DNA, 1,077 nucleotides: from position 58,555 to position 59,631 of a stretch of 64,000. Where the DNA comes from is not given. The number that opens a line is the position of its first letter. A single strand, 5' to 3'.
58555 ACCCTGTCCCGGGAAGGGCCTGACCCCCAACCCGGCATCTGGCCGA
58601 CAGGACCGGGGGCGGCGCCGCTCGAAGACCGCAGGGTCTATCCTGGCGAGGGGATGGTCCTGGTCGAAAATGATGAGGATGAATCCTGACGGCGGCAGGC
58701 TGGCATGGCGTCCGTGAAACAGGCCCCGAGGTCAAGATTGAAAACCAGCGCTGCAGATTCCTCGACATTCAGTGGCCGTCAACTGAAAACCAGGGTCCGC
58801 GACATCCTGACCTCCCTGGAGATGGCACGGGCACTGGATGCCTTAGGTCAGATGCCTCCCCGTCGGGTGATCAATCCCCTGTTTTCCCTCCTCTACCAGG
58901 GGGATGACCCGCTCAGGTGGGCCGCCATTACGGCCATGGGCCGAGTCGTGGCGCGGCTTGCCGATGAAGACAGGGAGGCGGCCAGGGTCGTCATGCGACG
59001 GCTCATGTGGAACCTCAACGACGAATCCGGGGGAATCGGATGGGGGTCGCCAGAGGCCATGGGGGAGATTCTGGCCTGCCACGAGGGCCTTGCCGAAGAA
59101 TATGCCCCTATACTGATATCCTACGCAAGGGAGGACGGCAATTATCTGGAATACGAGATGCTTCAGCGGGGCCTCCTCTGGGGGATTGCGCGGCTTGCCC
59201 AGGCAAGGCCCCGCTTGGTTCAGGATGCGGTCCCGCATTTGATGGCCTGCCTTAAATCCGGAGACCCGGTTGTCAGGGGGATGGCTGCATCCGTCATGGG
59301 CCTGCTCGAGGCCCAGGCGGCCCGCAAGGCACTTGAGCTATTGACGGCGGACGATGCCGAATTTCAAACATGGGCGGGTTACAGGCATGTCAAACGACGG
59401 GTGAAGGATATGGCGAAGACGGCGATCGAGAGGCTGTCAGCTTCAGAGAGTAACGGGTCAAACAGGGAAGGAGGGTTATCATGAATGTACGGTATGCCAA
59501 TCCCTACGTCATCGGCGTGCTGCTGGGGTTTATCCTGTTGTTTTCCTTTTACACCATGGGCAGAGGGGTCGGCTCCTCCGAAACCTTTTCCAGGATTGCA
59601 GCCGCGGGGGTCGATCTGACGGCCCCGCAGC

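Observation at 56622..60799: Possible chalcogen (S/Se) trafficking operon: TehB-like methyltransferase, Sec-rhodanese/diiron protein, VOC protein, HEAT protein and a split YeeE/YedE pair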

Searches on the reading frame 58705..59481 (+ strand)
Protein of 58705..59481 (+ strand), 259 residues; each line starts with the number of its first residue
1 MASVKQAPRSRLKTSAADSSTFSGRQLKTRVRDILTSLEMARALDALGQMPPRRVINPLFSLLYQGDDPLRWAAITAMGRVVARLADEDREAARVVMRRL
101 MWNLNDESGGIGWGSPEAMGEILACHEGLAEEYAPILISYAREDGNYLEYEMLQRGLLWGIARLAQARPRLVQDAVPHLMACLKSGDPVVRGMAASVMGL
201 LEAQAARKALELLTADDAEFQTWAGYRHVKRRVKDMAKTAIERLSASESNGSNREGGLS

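Call 5: search_protein_families(library=pfam, proteins=[window:58705-59481:+], max_evalue=0.01)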
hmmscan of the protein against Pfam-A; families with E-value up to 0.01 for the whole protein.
window:58705-59481:+ (259 aa): 4 families
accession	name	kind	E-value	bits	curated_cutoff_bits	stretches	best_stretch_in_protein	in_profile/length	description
PF13646.12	HEAT_2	-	1.3e-11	45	27.7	2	153-221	16-80/88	HEAT repeats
PF13513.12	HEAT_EZ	-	2.4e-08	34.7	27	1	152-196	2-50/55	HEAT-like repeat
PF02985.28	HEAT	-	0.00052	20.5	23.5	0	176-199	2-25/31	HEAT repeat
PF25767.1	ARM_TBCD_2nd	-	0.00071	19.5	29.7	0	54-106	77-126/245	Tubulin-specific chaperone D-like, ARM repeats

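Call 18: search_protein_families(library=ncbifam, proteins=[window:58705-59481:+], max_evalue=0.001)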
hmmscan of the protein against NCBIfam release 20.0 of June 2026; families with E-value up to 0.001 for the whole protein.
window:58705-59481:+ (259 aa): 1 family
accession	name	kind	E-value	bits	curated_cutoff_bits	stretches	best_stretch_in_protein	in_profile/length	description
NF045662.1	DVU0298_fam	equivalog_domain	9.1e-74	247.6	75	1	30-241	1-212/213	DVU0298 family protein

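Call 27: find_homologous_proteins(query=window:58705-59481:+, max_evalue=0.00001)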
Query window:58705-59481:+ (259 aa): 5923 proteins with E <= 0.00001 among 8000 candidates; the best 120 are listed.
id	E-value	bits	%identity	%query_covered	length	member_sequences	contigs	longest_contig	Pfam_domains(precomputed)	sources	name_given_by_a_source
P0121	7.4e-164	561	100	100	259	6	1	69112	PF13513.13,PF13646.13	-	-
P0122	2.3e-118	412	76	100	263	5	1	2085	PF13513.13,PF13646.13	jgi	-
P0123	4.4e-115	401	73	100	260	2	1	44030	PF13513.13,PF13646.13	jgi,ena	-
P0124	2.2e-114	399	73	99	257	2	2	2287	PF13513.13,PF13646.13,PF25767.2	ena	-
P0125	2.8e-114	399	70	100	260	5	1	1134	PF13513.13,PF13646.13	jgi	jgi:hypothetical protein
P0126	4.0e-113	395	76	96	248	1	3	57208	PF13513.13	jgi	jgi:HEAT repeat protein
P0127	5.4e-113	394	76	95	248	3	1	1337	PF13513.13,PF13646.13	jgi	-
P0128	1.3e-112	393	75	95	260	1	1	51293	PF13513.13,PF13646.13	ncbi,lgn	-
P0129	1.7e-111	390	74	95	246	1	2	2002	PF13513.13,PF13646.13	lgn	-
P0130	2.9e-111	389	73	95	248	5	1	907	PF13513.13,PF13646.13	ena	-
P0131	6.0e-111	388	72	99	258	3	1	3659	PF13513.13,PF13646.13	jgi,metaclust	metaclust:\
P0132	2.3e-110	386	74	95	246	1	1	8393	PF13513.13,PF13646.13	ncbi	ncbi:MAG: HEAT repeat domain-containing protein [Candidatus Desulfacyla sp.]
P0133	1.9e-109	383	70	99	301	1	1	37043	PF13513.13,PF13646.13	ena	-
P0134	3.7e-106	372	70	95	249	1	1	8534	PF13513.13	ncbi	-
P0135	1.1e-103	364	71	92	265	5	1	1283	PF13513.13,PF13646.13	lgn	-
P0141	1.7e-99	350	68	93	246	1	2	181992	PF13513.13,PF13646.13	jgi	-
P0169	1.4e-85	305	63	88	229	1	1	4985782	PF13513.13,PF13646.13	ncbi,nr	ncbi:MAG: HEAT repeat domain-containing protein [Desulfobacteraceae bacterium]|nr:MAG: HEAT repeat d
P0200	7.2e-83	296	63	86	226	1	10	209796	PF13513.13,PF13646.13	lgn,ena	-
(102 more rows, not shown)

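Call 28: find_encoding_contigs(protein=P0169, flank=7000, max_places=2)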
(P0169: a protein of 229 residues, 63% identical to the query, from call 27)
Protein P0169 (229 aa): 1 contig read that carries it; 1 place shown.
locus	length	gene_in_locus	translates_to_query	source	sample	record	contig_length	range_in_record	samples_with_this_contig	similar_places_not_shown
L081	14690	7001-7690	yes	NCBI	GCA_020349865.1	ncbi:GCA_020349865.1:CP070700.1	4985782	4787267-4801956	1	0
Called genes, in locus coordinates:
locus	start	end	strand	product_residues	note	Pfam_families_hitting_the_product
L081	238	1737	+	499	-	PF20970:MASE10, PF00211:Guanylate_cyc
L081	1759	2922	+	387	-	PF25919:BSH_CusB (faint), PF00364:Biotin_lipoyl (faint), PF25917:BSH_RND, PF25973:BSH_CzcB (faint), PF25984:BSH_YknX (faint), PF25954:Beta-barrel_RND_2, PF25989:YknX_C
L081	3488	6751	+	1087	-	PF00873:ACR_tran, PF02355:SecD_SecF_C (weak)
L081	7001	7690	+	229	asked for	PF13646:HEAT_2 (faint), PF13513:HEAT_EZ (weak)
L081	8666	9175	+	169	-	-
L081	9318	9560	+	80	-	-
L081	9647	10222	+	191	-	PF01966:HD (weak)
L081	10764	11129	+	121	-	-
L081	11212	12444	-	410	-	PF00155:Aminotran_1_2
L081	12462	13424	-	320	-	PF01370:Epimerase, PF02719:Polysacc_synt_2, PF04321:RmlD_sub_bind, PF16363:GDP_Man_Dehyd, PF07993:NAD_binding_4 (weak)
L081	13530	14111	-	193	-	-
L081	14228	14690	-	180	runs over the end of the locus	PF00881:Nitroreductase, PF14512:TM1586_NiRdase (faint), PF00881:Nitroreductase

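Call 29: find_encoding_contigs(protein=P0200, flank=7000, max_places=2)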
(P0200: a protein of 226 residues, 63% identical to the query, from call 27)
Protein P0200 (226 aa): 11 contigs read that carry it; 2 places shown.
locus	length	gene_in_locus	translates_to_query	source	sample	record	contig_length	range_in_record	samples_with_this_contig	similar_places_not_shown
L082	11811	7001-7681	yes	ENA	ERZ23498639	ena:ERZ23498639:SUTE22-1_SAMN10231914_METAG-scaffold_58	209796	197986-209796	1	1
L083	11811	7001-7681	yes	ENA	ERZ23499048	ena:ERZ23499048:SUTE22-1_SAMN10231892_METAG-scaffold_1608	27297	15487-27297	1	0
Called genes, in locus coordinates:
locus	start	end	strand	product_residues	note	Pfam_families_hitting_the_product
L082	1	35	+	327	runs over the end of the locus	-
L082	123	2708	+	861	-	PF01555:N6_N4_Mtase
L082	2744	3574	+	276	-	-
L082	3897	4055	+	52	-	PF00301:Rubredoxin, PF21349:RUBY_RBDX (faint)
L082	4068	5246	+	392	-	PF00753:Lactamase_B (weak), PF19583:ODP, PF12706:Lactamase_B_2 (weak), PF00258:Flavodoxin_1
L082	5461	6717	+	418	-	PF14537:Cytochrom_c3_2 (faint), PF02085:Cytochrom_CIII (faint), PF09699:Paired_CXXCH_1 (faint), PF13447:Multi-haem_cyto, PF13435:Cytochrome_C554 (weak), PF14522:Cytochrome_C7 (weak)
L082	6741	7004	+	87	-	PF13370:Fer4_13, PF13459:Fer4_15 (weak)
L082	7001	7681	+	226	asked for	PF13513:HEAT_EZ (faint), PF13646:HEAT_2 (faint)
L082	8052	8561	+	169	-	PF04143:Sulf_transp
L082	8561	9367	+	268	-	PF20398:DUF6691 (weak), PF04143:Sulf_transp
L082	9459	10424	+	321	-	PF11845:Tll0287-like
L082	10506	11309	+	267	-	PF00497:SBP_bac_3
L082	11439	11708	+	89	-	PF00072:Response_reg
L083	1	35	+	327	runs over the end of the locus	-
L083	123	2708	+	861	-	PF01555:N6_N4_Mtase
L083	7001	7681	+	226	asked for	PF13513:HEAT_EZ (faint), PF13646:HEAT_2 (faint)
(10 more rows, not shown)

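Call 30: find_encoding_contigs(protein=P0141, flank=7000, max_places=2)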
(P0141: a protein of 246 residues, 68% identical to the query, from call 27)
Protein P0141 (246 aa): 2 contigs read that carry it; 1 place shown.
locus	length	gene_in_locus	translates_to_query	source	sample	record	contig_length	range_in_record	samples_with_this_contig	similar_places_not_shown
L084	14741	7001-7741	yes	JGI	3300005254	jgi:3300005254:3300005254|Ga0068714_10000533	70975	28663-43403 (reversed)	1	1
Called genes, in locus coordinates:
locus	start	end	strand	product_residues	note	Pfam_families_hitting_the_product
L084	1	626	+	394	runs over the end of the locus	PF00753:Lactamase_B (weak), PF19583:ODP, PF12706:Lactamase_B_2 (weak), PF00258:Flavodoxin_1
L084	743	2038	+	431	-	PF14537:Cytochrom_c3_2 (faint), PF09699:Paired_CXXCH_1 (faint), PF13447:Multi-haem_cyto, PF13435:Cytochrome_C554 (weak), PF14522:Cytochrome_C7 (weak)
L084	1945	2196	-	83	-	-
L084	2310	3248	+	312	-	PF01488:Shikimate_DH (weak), PF02826:2-Hacid_dh_C (weak), PF03446:NAD_binding_2, PF03807:F420_oxidored, PF00393:6PGD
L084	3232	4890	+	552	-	PF00479:G6PD_N, PF02781:G6PD_C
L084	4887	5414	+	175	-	PF03848:TehB, PF13489:Methyltransf_23, PF13847:Methyltransf_31 (weak), PF08241:Methyltransf_11, PF13649:Methyltransf_25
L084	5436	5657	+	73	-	PF00581:Rhodanese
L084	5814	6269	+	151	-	PF02915:Rubrerythrin (faint)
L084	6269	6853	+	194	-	PF00903:Glyoxalase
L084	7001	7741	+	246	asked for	PF13513:HEAT_EZ (faint), PF13646:HEAT_2 (faint)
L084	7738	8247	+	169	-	PF04143:Sulf_transp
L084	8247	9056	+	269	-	PF04143:Sulf_transp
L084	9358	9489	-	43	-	-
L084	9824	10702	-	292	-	PF09992:NAGPA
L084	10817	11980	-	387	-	PF07143:AttH, PF17186:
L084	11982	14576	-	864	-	PF12704:MacB_PCD, PF02687:FtsX, PF12704:MacB_PCD, PF02687:FtsX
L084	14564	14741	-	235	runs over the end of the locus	PF00005:ABC_tran, PF13304:AAA_21 (faint)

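Call 35: find_related_loci(query=A3, collection=metagenome_contigs, flank=10000)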
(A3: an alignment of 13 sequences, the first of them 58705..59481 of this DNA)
Query A3 (259 aa) in metagenome_contigs; peptide patterns used: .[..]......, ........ (x = any residue, [..] = any of these).
600 stretches matched a pattern (row limit reached: there are more); 564 encode a relative of the query (tblastn E <= 1e-3); the best 80 are kept; 80 distinct loci.
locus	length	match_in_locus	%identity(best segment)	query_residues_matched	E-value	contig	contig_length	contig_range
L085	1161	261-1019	73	5-257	1e-131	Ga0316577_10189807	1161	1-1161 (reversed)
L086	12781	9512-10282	74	3-258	1e-119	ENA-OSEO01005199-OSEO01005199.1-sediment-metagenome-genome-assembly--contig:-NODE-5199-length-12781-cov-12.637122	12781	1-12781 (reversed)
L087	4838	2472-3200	74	13-255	1e-115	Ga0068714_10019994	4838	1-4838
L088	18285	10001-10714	71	19-256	2e-109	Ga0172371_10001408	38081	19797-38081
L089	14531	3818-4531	71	19-256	2e-109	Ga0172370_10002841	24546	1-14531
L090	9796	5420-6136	69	12-250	3e-106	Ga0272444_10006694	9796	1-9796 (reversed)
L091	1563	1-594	78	62-259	3e-109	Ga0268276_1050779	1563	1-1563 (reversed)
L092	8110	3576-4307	64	13-255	4e-100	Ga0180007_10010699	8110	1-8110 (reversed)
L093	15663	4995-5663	66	22-244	3e-95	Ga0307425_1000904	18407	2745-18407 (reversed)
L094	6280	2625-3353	63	3-244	2e-92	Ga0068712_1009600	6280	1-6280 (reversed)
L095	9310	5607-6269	67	24-244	7e-92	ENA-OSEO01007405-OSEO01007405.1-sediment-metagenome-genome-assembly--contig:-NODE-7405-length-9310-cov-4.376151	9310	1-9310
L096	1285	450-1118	64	22-244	8e-99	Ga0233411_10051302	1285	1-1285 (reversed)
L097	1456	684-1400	56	15-253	1e-94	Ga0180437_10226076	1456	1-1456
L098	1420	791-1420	65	22-231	9e-93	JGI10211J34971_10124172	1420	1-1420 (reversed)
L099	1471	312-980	62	22-244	2e-92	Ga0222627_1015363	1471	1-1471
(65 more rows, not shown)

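Call 39: search_solved_structures(query=A3, max_evalue=0.1, show_alignments=1)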
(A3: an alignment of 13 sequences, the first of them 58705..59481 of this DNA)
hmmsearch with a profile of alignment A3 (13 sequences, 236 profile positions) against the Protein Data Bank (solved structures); distinct sequences matched with E-value up to 0.1: 38.
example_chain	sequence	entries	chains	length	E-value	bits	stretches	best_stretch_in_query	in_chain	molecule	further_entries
9sah_A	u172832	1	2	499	1.9e-21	79.8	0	161-232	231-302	E4-NB2 synthetic fusion protein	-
6fsq_A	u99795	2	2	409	2e-16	63.3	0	33-68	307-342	alphaRep A3_bGFPD | A3_bGFPD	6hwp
4zv6_A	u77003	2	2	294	8.8e-15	58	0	161-205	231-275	AlphaRep-7 | alpha-Rep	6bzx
4xl5_C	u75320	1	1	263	3.2e-13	52.9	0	35-94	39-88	bGFP-A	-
6gwc_C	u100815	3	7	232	4.2e-13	52.5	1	161-210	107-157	iE5 ALPHAREP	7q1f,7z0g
6ft5_A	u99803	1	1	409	1.5e-12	50.6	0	161-205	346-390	alphaRep A3_A3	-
7p0h_A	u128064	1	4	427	7.1e-10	41.9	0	33-77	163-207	Helicobacter pylori ComF fused to an artificial alphaREP crystallization helper (named B2)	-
9rhz_A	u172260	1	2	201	1e-09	41.4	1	161-205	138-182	ALPHAREP bE5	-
8aw4_A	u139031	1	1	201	4.9e-09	39.2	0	161-205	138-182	ALPHAREP bB-E3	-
6gx7_E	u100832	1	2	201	2.9e-08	36.7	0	161-204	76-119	iiiA5 ALPHAREP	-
6veh_A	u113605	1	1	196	8.3e-08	35.1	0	161-204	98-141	HEAT repeat domain-containing protein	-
9t1m_A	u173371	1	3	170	1.1e-07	34.8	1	29-77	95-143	Alpha Rep E4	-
6gwd_G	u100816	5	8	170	1.1e-07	34.7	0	162-230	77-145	iiH5 ALPHAREP | iih5 Alpha Repeating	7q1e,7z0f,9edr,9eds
5dcq_A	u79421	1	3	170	2.2e-07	33.7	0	161-211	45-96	artificial repeat proteins (alphaREP3)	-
4xvp_D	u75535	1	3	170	2.9e-07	33.3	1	161-205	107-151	BGFP-C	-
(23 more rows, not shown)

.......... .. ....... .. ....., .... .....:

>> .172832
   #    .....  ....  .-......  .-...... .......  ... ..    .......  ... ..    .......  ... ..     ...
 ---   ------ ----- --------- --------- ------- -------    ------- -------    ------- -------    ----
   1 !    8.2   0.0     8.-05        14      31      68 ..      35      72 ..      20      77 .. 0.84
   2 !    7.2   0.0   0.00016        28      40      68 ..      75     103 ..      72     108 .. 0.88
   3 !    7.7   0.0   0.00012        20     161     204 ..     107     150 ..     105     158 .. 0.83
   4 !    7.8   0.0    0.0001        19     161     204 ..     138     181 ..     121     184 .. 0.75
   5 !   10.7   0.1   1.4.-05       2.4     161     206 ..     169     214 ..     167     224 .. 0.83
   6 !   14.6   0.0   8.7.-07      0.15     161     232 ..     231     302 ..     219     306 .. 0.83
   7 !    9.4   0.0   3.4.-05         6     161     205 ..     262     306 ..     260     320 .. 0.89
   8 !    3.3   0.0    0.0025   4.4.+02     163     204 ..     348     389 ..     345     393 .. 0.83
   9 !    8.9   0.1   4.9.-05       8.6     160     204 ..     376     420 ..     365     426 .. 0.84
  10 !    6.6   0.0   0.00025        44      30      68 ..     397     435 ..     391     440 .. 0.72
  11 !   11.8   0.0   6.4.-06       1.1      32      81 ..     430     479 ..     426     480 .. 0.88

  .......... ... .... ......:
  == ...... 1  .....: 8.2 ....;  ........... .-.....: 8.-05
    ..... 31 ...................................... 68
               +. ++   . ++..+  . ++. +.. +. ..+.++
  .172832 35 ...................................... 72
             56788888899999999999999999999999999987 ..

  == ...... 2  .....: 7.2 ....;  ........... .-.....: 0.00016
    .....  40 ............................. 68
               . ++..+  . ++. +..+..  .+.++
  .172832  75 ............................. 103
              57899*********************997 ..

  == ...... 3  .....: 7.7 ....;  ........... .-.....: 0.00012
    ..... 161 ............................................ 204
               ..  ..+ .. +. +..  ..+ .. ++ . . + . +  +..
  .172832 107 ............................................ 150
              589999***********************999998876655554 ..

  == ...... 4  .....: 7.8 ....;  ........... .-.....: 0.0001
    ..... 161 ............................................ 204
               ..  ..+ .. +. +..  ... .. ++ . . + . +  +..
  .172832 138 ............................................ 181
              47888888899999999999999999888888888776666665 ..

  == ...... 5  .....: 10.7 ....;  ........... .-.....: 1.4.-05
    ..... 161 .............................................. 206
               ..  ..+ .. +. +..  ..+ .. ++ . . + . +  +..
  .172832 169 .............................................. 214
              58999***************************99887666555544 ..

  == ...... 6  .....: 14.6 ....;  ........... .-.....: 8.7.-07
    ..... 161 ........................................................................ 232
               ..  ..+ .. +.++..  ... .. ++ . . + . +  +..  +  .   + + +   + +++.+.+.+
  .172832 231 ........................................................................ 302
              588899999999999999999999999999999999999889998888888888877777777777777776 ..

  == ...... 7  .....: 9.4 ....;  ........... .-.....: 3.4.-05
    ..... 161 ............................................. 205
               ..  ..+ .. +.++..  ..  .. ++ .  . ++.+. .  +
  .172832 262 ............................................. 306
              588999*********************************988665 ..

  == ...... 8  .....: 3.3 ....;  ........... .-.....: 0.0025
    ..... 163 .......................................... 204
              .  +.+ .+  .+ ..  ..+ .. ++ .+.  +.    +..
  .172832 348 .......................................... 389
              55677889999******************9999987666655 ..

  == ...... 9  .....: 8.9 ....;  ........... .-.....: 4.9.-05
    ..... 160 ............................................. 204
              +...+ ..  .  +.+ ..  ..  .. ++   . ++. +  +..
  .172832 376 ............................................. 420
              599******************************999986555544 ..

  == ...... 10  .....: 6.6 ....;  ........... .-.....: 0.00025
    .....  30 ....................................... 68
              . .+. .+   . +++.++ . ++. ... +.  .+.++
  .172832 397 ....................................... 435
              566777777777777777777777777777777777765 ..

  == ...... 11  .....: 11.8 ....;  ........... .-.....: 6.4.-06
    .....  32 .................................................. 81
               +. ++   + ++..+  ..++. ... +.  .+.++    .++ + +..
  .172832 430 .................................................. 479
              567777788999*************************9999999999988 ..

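Call 66: predict_structure(alignment_id=A4)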
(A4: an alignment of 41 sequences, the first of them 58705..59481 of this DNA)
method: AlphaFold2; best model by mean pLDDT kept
length: 259 residues; sequences in the alignment: 41
mean_pLDDT: 86.9   pTM: 0.84
mean pLDDT of the five models: 86.9, 86.8, 86.3, 85.5, 83.4
residues with pLDDT >= 90: 181; 70-90: 32; 50-70: 34; < 50: 12
segments of 3 or more residues with pLDDT < 50: 5-10, 257-259
pLDDT, mean of each block of 10 residues (from residue 1): 47 55 87 95 95 94 87 96 98 96 68 82 98 94 69 85 97 94 94 97 97 98 93 98 88 54
secondary structure, 60 per line:
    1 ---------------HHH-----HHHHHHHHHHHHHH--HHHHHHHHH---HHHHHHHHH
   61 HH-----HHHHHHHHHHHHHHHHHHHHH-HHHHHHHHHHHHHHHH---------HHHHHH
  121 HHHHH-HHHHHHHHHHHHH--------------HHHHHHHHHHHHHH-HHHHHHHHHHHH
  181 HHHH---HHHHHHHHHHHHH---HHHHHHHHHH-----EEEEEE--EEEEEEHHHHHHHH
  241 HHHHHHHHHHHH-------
elements in order: H24-37 H40-48 H52-62 H68-88 H90-105 H115-125 H127-139 H154-167 H169-184 H188-200 H204-213 E219-224 E227-232 H233-252

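Call 70: fold_search(model_id=the predicted structure, library=pdb)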
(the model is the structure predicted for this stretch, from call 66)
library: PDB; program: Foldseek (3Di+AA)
matches with E <= 10: 1303; with E <= 0.001: 41
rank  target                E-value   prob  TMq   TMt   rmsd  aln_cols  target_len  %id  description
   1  8d00                  1.5e-04  1.00  0.57  0.50   6.8       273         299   13  Structure of the Arabidopsis thaliana SPIRAL2 TOG domain (released 2023-11-29)
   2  7q1f_C                1.5e-04  1.00  0.45  0.52   8.1       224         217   21  CPAP:TUBULIN:IE5 ALPHAREP COMPLEX (released 2022-04-20)
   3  7z0g_T                1.6e-04  1.00  0.40  0.45   9.7       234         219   22  CPAP:TUBULIN:IE5 ALPHAREP COMPLEX P1 SPACE GROUP (released 2022-04-13)
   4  4hxt                  1.9e-04  1.00  0.53  0.55   6.8       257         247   14  Crystal Structure of Engineered Protein. Northeast Structural Genomics Consortium Target OR329 (released 2012-11-21)
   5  7p0h_A                2.0e-04  1.00  0.45  0.30   7.7       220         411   20  Crystal structure of Helicobacter pylori ComF fused to an artificial alphaREP crystallization helper(named B2) (released 2022-04-06)
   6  7z0g_C                2.0e-04  1.00  0.40  0.46   9.7       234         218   22  CPAP:TUBULIN:IE5 ALPHAREP COMPLEX P1 SPACE GROUP (released 2022-04-13)
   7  5mfh_A                2.1e-04  1.00  0.47  0.44   9.1       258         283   16  Designed armadillo repeat protein YIIIM5AII in complex with peptide (RR)5 (released 2017-09-13)
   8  4jw2_B                2.8e-04  1.00  0.40  0.50   9.0       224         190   22  Selection of specific protein binders for pre-defined targets from an optimized library of artificial helicoidal repea (released 2013-09-25)
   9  8y9r_A                3.0e-04  1.00  0.57  0.53   6.5       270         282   14  Crystal structure of Spiral2 microtubule-binding domain from Physcomitrella patens (released 2024-12-18)
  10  5mfm_A                3.0e-04  1.00  0.48  0.38   8.9       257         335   16  Designed armadillo repeat protein peptide fusion YIIIM6AII_GS11_(KR)5 (released 2017-09-13)
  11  8y9r_B                3.2e-04  1.00  0.58  0.54   6.4       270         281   14  Crystal structure of Spiral2 microtubule-binding domain from Physcomitrella patens (released 2024-12-18)
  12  5mfc_A                3.4e-04  1.00  0.46  0.43   9.8       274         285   15  Designed armadillo repeat protein YIIIM5AII in complex with (KR)4-GFP (released 2017-07-19)
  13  8aw4_A                3.7e-04  1.00  0.40  0.51   9.4       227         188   22  Structure of a complex of biosynthetic proteins bB-E3 and bGFPD-YY (released 2022-12-28)
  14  6bzx_A                3.9e-04  1.00  0.41  0.39  10.3       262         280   21  Structure of the artificial complex alpha-Rep/Octarellin V.1 crystallized by counter diffusion in a capillary (released 2019-01-09)
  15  8hkw_A                4.1e-04  1.00  0.52  0.35   6.5       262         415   12  Crystal structure of importin-alpha3 bound to the 53BP1 nuclear localization signal (released 2022-12-21)
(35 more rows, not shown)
